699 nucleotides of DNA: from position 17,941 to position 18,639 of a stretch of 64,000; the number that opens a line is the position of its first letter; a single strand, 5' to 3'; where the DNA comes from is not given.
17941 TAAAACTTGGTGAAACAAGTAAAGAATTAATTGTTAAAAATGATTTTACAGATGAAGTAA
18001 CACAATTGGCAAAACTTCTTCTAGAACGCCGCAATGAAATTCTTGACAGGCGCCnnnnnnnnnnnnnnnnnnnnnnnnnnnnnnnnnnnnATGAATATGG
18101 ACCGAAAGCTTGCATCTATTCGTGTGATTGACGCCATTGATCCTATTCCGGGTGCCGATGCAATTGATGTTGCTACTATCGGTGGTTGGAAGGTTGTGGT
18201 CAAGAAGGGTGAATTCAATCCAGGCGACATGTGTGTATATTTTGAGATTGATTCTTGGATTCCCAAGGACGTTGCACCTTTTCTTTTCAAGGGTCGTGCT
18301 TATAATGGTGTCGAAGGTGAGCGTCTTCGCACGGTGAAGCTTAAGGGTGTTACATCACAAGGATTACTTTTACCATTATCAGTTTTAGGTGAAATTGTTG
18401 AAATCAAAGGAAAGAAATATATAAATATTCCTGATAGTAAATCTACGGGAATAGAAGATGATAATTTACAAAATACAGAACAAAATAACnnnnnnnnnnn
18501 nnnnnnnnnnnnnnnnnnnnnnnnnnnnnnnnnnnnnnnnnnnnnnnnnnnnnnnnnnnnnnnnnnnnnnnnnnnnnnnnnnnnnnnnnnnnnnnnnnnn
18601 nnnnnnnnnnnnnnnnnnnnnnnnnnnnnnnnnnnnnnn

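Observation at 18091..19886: RNA ligase gene split into two independently translatable halves by a GIY-YIG homing endonuclease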

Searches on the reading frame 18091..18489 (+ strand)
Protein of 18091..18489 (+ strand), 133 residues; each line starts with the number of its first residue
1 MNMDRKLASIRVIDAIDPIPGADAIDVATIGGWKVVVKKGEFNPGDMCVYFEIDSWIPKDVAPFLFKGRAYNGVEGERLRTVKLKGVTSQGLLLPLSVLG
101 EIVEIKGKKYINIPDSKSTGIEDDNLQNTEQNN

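Call 3: search_protein_families(library=pfam, proteins=[window:18091-18489:+], max_evalue=0.01)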
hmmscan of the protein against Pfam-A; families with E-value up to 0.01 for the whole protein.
window:18091-18489:+ (133 aa): 1 family
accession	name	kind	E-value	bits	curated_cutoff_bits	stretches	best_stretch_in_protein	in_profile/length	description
PF21189.3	PHA02142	-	3.5e-30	104.7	27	1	7-96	1-92/92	PHA02142 OB-fold domain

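Call 43: search_protein_representatives(protein=window:18091-18489:+)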
Query: 133 residues. Proteins with E-value up to 0.001 (for the whole library): 6217; up to 1e-10: 3207; up to 1e-30: 45. The best 150 are listed.
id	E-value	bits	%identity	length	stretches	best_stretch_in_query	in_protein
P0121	1.6e-39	151.1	65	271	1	4-116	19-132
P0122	8.5e-37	142.3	72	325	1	8-97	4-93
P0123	2.1e-36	141.0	67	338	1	5-103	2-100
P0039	1.0e-35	138.8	71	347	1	5-102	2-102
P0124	1.3e-35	138.4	68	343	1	4-103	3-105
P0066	2.4e-35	137.6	69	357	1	2-99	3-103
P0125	5.7e-35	136.4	69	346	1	3-109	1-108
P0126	6.8e-35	136.1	67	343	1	1-100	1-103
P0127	1.8e-34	134.7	65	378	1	4-98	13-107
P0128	3.6e-34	133.8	60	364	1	4-105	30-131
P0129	5.5e-34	133.2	68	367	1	5-105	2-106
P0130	1.3e-33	132.0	69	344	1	4-99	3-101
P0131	1.4e-33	131.9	68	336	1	5-103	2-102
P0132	3.8e-33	130.4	62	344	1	5-108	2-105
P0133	7.4e-33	129.5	64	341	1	5-108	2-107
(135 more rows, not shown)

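Call 62: find_homologous_proteins(query=A7, max_evalue=1e-15)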
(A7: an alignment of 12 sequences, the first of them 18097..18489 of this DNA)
Query A7 (12 sequences) (131 aa, profile of the alignment): 1250 proteins with E <= 1e-15 among 5520 candidates; the best 120 are listed.
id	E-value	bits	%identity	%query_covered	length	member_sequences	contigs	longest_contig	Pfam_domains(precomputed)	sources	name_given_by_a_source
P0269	8.0e-58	212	57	98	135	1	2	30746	PF21189.4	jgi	jgi:RNA ligase (TIGR02306 family)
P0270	4.1e-57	210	58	98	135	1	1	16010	PF21189.4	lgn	-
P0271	5.3e-57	209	60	98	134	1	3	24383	PF21189.4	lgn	-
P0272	9.6e-57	209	58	98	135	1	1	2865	PF21189.4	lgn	-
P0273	1.2e-56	208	60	97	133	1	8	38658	PF21189.4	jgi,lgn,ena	-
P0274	1.6e-56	208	100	100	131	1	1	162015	PF21189.4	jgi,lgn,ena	-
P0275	2.1e-56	207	61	97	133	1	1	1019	PF21189.4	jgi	jgi:RNA ligase (TIGR02306 family)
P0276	5.8e-56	206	61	97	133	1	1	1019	PF21189.4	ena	-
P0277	1.1e-55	205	62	98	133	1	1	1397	PF21189.4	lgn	-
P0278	4.2e-55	203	60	98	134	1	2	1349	PF21189.4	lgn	-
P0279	9.2e-55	202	62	96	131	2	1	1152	PF21189.4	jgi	jgi:RNA ligase (TIGR02306 family)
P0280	1.2e-54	202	56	98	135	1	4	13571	PF21189.4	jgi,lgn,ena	-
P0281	2.6e-54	201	60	97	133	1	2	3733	PF21189.4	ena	-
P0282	3.5e-54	200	62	82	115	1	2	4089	PF21189.4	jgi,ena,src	-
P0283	7.7e-54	199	57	99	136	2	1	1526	PF21189.4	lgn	-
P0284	1.6e-53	198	61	98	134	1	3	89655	PF21189.4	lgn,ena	-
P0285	2.5e-53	198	58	97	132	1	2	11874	PF21189.4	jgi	jgi:RNA ligase (TIGR02306 family)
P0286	2.6e-53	197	58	97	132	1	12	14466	PF21189.4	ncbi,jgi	jgi:RNA ligase (TIGR02306 family)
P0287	6.7e-53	196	58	97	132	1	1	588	PF21189.4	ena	-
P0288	6.9e-53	196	53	99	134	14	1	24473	PF21189.4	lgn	-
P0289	7.5e-53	196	61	96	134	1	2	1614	PF21189.4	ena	-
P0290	1.4e-52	195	62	95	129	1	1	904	PF21189.4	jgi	jgi:RNA ligase (TIGR02306 family)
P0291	1.7e-52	195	62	95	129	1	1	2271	PF21189.4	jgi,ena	jgi:RNA ligase (TIGR02306 family)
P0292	1.8e-52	195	57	98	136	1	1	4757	PF21189.4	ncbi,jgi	jgi:RNA ligase (TIGR02306 family)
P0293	2.0e-52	195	75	100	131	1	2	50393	PF21189.4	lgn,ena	-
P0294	5.8e-52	193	57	96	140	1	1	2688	PF21189.4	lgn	-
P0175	1.1e-51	192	54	82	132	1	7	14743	PF21189.4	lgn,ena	-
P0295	1.4e-51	192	60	97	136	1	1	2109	PF21189.4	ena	-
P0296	1.4e-51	192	57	96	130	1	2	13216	PF21189.4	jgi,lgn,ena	-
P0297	1.5e-51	192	59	96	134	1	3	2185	PF21189.4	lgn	-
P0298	1.9e-51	191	66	85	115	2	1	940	PF21189.4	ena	-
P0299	2.4e-51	191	58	95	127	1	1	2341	PF21189.4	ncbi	-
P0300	2.8e-51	191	59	98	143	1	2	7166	PF21189.4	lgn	-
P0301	3.0e-51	191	57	98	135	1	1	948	PF21189.4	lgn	-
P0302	3.3e-51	191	54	82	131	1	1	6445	PF21189.4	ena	-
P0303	4.2e-51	190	60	98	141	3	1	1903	PF21189.4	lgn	-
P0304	5.0e-51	190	58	96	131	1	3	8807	PF21189.4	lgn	-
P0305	5.6e-51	190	56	98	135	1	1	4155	PF21189.4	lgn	-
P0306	6.7e-51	190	53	82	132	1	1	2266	PF21189.4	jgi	-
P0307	7.4e-51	190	59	95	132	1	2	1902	PF21189.4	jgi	jgi:RNA ligase (TIGR02306 family)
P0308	7.5e-51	190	61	85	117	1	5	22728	PF21189.4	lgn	-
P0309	1.0e-50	189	57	96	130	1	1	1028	PF21189.4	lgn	-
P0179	1.7e-50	188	50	95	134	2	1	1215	PF21189.4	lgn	-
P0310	1.8e-50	188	59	98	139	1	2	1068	PF21189.4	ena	-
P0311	2.9e-50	188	58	85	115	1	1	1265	PF21189.4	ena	-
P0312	4.0e-50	187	61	82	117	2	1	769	PF21189.4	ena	-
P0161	4.6e-50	187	59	82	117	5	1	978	PF21189.4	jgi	jgi:RNA ligase (TIGR02306 family)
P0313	8.6e-50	186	53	98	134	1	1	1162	PF21189.4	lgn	-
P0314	1.3e-49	186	52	98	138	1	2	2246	PF21189.4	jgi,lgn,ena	jgi:RNA ligase (TIGR02306 family)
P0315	2.7e-49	184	61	85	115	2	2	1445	PF21189.4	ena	-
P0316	3.0e-49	184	55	96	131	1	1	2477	PF21189.4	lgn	-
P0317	3.9e-49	184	56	98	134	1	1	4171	PF21189.4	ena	-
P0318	4.2e-49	184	52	98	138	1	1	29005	PF21189.4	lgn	-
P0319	4.4e-49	184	49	97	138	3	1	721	PF21189.4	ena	-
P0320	7.2e-49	183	59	82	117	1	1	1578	PF21189.4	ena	-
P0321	7.9e-49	183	58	96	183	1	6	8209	PF21189.4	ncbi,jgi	jgi:hypothetical protein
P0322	8.9e-49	183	62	85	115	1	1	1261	PF21189.4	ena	-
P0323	1.1e-48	182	49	96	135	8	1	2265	PF21189.4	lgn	-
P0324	1.2e-48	182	61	98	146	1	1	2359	PF21189.4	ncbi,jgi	-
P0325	1.6e-48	182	60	85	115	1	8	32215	PF21189.4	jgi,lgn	-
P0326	2.3e-48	181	63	95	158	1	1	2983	PF21189.4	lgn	-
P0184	3.2e-48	181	51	96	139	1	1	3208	PF21189.4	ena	-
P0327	3.5e-48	181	54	93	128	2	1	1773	PF21189.4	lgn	-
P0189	4.0e-48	181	48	98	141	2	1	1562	PF21189.4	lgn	-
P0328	4.1e-48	181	64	79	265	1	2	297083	PF21189.4,PF14890.12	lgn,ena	-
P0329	5.6e-48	180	57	82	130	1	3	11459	PF21189.4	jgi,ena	-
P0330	6.3e-48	180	58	98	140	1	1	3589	PF21189.4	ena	-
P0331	8.7e-48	180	66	76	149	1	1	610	PF21189.4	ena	-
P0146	9.7e-48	179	55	95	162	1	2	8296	PF21189.4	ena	-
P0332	9.9e-48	179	63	96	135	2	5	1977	PF21189.4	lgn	-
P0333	1.0e-47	179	49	98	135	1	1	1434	PF21189.4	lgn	-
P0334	1.1e-47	179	53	96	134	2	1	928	PF21189.4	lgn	-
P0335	1.4e-47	179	57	96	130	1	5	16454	PF21189.4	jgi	jgi:RNA ligase (TIGR02306 family)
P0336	1.7e-47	179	68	70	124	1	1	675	PF21189.4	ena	-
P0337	2.2e-47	178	48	98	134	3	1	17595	PF21189.4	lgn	-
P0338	3.4e-47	178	63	85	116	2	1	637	PF21189.4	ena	-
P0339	3.5e-47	178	60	85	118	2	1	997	PF21189.4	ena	-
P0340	3.5e-47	178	65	76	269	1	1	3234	PF21189.4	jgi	jgi:hypothetical protein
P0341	3.8e-47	178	59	92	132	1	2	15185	PF21189.4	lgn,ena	-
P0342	3.9e-47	177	55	98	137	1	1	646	PF21189.4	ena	-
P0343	4.2e-47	177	67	71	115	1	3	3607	PF21189.4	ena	-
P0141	4.5e-47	177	65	74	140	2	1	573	PF21189.4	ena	-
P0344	5.8e-47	177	67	73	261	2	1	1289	PF21189.4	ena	-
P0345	1.3e-46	176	60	82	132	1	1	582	PF21189.4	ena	-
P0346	1.5e-46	176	50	96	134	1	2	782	PF21189.4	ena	-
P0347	1.7e-46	175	70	75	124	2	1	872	PF21189.4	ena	-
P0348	2.3e-46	175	61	83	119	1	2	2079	PF21189.4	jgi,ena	jgi:RNA ligase (TIGR02306 family)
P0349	2.4e-46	175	66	76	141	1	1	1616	PF21189.4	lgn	-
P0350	2.4e-46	175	63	83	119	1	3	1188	PF21189.4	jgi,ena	-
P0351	2.5e-46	175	58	83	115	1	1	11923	PF21189.4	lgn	-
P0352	2.8e-46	175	60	87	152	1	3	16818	PF21189.4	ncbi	-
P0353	3.2e-46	175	69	70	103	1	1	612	PF21189.4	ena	-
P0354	3.4e-46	174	51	99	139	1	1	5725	PF21189.4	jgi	jgi:RNA ligase (TIGR02306 family)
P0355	3.5e-46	174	46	95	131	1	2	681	PF21189.4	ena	-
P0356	3.6e-46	174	66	72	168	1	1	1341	PF21189.4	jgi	jgi:RNA ligase (TIGR02306 family)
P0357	4.3e-46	174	69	70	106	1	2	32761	PF21189.4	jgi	jgi:RNA ligase (TIGR02306 family)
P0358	4.7e-46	174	67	71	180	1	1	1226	PF21189.4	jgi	-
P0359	5.4e-46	174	58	84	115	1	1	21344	PF21189.4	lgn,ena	-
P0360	6.5e-46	174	54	98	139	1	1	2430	PF21189.4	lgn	-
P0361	6.9e-46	173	65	77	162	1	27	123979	PF21189.4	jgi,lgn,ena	-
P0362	7.3e-46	173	69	69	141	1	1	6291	PF21189.4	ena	-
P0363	8.0e-46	173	58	82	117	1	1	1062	PF21189.4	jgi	jgi:RNA ligase (TIGR02306 family)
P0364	8.1e-46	173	70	74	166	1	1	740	PF21189.4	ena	-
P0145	8.6e-46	173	69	69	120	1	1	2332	PF21189.4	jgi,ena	jgi:RNA ligase (TIGR02306 family)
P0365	8.9e-46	173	68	71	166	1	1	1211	PF21189.4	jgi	-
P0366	9.1e-46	173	66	70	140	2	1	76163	PF21189.4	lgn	-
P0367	9.5e-46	173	64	77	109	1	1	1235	PF21189.4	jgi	jgi:RNA ligase (TIGR02306 family)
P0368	1.3e-45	173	60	76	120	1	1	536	PF21189.4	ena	-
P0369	1.4e-45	172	66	73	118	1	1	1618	PF21189.4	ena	-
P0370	1.5e-45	172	63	82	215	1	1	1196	PF21189.4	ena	-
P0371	1.9e-45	172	62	72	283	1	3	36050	PF21189.4,PF14890.12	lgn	-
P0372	2.2e-45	172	62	73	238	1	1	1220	PF09414.16,PF21189.4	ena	-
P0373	2.3e-45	172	62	98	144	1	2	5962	PF21189.4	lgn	-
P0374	2.5e-45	172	48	99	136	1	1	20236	PF21189.4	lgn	-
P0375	2.5e-45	172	68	70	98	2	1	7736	PF21189.4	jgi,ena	-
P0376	2.8e-45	171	71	74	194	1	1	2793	PF21189.4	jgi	-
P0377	2.9e-45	171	60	77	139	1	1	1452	PF21189.4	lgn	-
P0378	3.0e-45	171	60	79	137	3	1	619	PF21189.4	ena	-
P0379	3.0e-45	171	69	73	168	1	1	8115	PF21189.4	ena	-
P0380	3.0e-45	171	56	95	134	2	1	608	PF21189.4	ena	-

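Call 63: find_encoding_contigs(protein=P0286, flank=3000, max_places=2)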
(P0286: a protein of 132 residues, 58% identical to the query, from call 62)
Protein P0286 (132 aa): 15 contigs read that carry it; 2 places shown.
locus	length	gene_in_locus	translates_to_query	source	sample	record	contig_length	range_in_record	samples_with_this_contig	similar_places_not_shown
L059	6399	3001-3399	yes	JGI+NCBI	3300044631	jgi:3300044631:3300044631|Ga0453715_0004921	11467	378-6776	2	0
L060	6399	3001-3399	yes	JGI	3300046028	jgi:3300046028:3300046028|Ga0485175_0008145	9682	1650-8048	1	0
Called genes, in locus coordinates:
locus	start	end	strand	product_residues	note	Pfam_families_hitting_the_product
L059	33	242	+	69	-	-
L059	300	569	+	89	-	-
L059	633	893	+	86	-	-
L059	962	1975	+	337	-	-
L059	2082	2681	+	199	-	PF11697:DUF3293 (weak), PF23780:S-AdoMet_lyase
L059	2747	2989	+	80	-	-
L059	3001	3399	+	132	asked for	PF21189:PHA02142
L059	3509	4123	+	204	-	-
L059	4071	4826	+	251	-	PF09414:RNA_ligase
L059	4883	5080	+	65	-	-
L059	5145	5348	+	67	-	-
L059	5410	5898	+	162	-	-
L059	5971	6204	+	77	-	-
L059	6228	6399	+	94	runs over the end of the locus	-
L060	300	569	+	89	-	-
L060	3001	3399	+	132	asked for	PF21189:PHA02142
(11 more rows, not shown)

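Call 64: find_encoding_contigs(protein=P0284, flank=3000, max_places=1)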
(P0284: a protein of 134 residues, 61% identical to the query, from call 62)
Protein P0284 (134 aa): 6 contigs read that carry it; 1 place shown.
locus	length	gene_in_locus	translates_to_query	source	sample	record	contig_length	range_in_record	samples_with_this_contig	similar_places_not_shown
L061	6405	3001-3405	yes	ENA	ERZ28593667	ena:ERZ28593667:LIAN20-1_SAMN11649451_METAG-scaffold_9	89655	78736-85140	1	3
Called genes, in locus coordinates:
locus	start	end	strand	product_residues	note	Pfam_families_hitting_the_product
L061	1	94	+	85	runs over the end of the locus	-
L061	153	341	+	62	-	-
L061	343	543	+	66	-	-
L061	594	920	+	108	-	-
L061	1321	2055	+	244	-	PF17338:GP88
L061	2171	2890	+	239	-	PF26901:Phage_T4_Y05D (faint)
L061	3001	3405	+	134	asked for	PF21189:PHA02142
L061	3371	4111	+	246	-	PF01541:GIY-YIG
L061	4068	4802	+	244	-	PF09414:RNA_ligase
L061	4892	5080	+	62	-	-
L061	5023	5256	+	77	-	-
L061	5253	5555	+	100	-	-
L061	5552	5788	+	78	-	-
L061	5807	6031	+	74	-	-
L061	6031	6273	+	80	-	-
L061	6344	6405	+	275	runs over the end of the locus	-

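Call 65: find_encoding_contigs(protein=P0325, flank=3000, max_places=1)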
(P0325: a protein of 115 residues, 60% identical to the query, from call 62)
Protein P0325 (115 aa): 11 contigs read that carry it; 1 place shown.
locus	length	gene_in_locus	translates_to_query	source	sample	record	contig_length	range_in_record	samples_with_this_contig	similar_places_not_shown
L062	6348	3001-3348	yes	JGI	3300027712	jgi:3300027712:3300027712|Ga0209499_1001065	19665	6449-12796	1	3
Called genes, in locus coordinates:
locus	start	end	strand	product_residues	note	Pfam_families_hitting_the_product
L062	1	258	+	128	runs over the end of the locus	-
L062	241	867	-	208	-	-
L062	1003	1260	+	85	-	PF20037:DUF6440 (weak)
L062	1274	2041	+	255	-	PF05050:Methyltransf_21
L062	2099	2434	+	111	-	-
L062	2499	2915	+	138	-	PF00583:Acetyltransf_1, PF13508:Acetyltransf_7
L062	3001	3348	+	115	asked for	PF21189:PHA02142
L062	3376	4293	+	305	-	PF01541:GIY-YIG (weak)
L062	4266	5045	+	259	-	PF09414:RNA_ligase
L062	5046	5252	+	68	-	-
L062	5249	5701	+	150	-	-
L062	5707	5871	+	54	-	-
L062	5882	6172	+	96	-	-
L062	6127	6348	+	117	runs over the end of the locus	-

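Call 66: find_encoding_contigs(protein=P0361, flank=3000, max_places=1)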
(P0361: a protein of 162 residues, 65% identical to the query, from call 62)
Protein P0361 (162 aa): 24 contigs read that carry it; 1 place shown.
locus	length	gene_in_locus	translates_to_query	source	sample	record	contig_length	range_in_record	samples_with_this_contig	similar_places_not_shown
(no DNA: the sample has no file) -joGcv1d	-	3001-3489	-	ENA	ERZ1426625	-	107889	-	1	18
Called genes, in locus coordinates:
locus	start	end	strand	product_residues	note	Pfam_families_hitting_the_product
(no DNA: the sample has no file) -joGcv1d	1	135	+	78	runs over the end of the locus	-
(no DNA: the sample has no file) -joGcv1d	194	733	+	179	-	-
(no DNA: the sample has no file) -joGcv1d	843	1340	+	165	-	-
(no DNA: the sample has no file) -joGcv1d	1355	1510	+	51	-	-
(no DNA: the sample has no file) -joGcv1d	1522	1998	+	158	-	-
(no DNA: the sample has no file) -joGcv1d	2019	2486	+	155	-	-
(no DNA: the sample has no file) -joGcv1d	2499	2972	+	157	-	-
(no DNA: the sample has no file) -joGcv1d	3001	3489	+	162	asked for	PF21189:PHA02142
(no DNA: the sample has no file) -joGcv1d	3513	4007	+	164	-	PF09414:RNA_ligase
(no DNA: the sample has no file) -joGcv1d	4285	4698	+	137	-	PF01797:Y1_Tnp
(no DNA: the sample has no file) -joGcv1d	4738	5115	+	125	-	PF10547:P22_AR_N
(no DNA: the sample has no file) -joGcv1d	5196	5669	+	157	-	-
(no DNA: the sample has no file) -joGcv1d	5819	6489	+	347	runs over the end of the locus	PF10547:P22_AR_N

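Call 76: find_encoding_contigs(protein=P0328, flank=3000, max_places=1)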
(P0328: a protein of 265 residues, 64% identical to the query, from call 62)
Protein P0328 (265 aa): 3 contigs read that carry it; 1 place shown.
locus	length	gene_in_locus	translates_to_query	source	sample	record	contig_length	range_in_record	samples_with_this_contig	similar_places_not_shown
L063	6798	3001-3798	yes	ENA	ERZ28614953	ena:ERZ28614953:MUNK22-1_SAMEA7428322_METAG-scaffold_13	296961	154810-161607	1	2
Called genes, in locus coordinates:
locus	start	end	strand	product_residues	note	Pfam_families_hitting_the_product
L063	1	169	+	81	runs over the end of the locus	-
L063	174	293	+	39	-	-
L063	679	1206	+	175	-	-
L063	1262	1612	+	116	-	-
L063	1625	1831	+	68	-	-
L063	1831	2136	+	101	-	-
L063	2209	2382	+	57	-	-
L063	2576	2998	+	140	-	-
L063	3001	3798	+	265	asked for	PF21189:PHA02142, PF14890:Intein_splicing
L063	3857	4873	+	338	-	-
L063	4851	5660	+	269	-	PF14890:Intein_splicing (weak), PF09414:RNA_ligase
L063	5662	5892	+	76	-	-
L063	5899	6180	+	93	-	-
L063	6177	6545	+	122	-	PF23835:DUF7205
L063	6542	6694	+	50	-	-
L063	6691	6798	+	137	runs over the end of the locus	-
